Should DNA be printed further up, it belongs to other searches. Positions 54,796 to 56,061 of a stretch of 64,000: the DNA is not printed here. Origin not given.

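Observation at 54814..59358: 1514-aa GlmS-like amidotransferase with a large insertion and extra SIS modules, paired with a PrpD-family protein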

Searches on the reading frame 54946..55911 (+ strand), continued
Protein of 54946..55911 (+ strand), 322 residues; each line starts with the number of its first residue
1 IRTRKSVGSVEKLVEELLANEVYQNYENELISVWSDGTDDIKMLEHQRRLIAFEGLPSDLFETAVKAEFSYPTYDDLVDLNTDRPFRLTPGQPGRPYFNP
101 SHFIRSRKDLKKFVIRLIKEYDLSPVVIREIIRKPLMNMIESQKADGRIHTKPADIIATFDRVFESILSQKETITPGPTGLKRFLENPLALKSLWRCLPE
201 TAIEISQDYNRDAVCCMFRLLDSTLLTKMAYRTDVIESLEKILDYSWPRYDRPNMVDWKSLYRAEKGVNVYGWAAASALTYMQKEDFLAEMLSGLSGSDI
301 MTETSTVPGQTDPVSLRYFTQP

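Call 76: find_encoding_contigs(protein=P0201, flank=8000, max_places=1)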
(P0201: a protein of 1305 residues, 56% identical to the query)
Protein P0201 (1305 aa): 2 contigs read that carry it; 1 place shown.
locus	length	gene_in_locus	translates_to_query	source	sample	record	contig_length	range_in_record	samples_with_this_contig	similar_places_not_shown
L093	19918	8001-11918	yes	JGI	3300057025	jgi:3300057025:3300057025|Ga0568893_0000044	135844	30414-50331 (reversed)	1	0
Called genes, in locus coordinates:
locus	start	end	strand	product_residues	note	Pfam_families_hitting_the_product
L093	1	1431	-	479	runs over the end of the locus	PF06253:MTTB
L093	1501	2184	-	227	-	PF00392:GntR, PF07729:FCD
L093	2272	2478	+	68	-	-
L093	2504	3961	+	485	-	PF06253:MTTB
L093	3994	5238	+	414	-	PF01053:Cys_Met_Meta_PP, PF00155:Aminotran_1_2 (weak)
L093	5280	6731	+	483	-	PF06253:MTTB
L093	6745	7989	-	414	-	PF00581:Rhodanese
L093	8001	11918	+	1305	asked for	PF01380:SIS (faint)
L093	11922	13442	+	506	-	PF06253:MTTB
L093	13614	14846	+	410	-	PF01946:Thi4 (faint), PF00890:FAD_binding_2 (faint), PF01266:DAO, PF07992:Pyr_redox_2 (faint), PF13450:NAD_binding_8 (faint)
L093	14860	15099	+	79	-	PF04267:SoxD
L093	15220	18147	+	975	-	PF13510:Fer2_4, PF00890:FAD_binding_2 (weak), PF03486:HI0933_like (weak), PF07992:Pyr_redox_2, PF12831:FAD_oxidored, PF17806:SO_alpha_A3, PF01571:GCV_T, PF08669:GCV_T_C, +4 more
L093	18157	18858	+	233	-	PF01571:GCV_T, PF04268:SoxG (weak)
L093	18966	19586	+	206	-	-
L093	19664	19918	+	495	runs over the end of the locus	PF06253:MTTB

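Call 86: search_protein_families(library=pfam, proteins=[window:54946-55911:+], max_evalue=1)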
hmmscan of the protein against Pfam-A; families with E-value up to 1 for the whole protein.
window:54946-55911:+ (322 aa): 0 families
